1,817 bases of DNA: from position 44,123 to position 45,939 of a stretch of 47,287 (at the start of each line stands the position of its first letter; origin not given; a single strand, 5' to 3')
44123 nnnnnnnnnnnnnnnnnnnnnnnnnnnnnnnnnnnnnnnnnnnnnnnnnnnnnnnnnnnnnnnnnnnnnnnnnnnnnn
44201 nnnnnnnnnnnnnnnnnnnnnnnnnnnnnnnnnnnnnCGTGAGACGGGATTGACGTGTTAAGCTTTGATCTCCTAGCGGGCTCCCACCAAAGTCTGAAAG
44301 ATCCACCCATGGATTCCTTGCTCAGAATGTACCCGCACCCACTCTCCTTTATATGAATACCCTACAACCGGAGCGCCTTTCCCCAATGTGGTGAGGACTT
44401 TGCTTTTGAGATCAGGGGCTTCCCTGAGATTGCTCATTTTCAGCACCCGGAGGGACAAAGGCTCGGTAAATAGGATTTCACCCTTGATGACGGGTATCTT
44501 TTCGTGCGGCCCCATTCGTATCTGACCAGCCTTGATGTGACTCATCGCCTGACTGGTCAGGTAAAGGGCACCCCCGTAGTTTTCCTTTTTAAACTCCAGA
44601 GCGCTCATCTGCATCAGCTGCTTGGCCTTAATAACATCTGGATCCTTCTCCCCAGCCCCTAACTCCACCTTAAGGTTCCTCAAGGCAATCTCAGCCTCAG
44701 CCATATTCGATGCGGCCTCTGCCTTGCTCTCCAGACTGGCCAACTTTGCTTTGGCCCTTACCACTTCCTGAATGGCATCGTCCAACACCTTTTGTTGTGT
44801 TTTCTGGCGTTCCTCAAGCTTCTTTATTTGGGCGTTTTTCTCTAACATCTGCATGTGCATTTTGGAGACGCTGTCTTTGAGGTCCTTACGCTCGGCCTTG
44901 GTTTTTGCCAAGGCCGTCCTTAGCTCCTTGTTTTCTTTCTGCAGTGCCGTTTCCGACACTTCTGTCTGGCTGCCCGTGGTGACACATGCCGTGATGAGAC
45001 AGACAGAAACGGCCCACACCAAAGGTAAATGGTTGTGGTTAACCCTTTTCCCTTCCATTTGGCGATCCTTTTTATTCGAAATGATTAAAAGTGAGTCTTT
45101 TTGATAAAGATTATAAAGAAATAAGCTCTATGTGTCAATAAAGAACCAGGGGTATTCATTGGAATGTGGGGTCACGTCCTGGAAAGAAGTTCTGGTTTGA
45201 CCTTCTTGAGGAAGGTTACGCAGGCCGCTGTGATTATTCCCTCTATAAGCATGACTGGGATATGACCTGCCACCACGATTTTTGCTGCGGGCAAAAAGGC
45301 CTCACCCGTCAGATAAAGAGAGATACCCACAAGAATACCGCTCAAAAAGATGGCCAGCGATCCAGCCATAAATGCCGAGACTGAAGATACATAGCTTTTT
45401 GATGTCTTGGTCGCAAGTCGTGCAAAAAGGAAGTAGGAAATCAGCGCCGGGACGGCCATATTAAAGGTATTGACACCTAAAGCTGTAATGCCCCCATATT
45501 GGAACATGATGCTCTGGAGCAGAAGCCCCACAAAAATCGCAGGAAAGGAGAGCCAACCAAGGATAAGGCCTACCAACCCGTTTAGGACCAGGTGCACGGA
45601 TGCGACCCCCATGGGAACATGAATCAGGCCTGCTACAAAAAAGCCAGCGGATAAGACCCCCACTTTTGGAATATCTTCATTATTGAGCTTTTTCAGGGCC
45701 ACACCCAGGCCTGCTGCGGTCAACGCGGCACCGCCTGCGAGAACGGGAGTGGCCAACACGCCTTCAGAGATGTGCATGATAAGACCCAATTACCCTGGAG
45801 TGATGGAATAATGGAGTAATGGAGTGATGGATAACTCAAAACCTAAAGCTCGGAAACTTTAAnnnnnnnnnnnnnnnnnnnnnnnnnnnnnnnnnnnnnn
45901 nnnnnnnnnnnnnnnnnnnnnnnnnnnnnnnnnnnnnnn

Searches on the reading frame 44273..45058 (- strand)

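Call 41: search_protein_families(library=pfam, proteins=[window:44273-45058:-], max_evalue=0.00001)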
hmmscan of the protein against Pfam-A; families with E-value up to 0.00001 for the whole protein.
window:44273-45058:- (261 aa): 2 families
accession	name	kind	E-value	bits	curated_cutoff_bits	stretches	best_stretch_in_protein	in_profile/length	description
PF08239.17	SH3_3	-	1.2e-08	35.4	27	1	210-255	4-50/54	Bacterial SH3 domain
PF06347.19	SH3_4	-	5.5e-07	29.7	24.1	1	208-258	4-54/56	Bacterial SH3 domain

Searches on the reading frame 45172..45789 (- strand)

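Call 41: search_protein_families(library=pfam, proteins=[window:45172-45789:-], max_evalue=0.00001)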
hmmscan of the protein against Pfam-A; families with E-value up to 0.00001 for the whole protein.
window:45172-45789:- (205 aa): 1 family
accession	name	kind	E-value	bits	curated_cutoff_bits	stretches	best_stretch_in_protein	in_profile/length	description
PF01891.21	CbiM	-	4.7e-56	190.3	23.1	1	6-201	1-205/205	Cobalt uptake substrate-specific transmembrane region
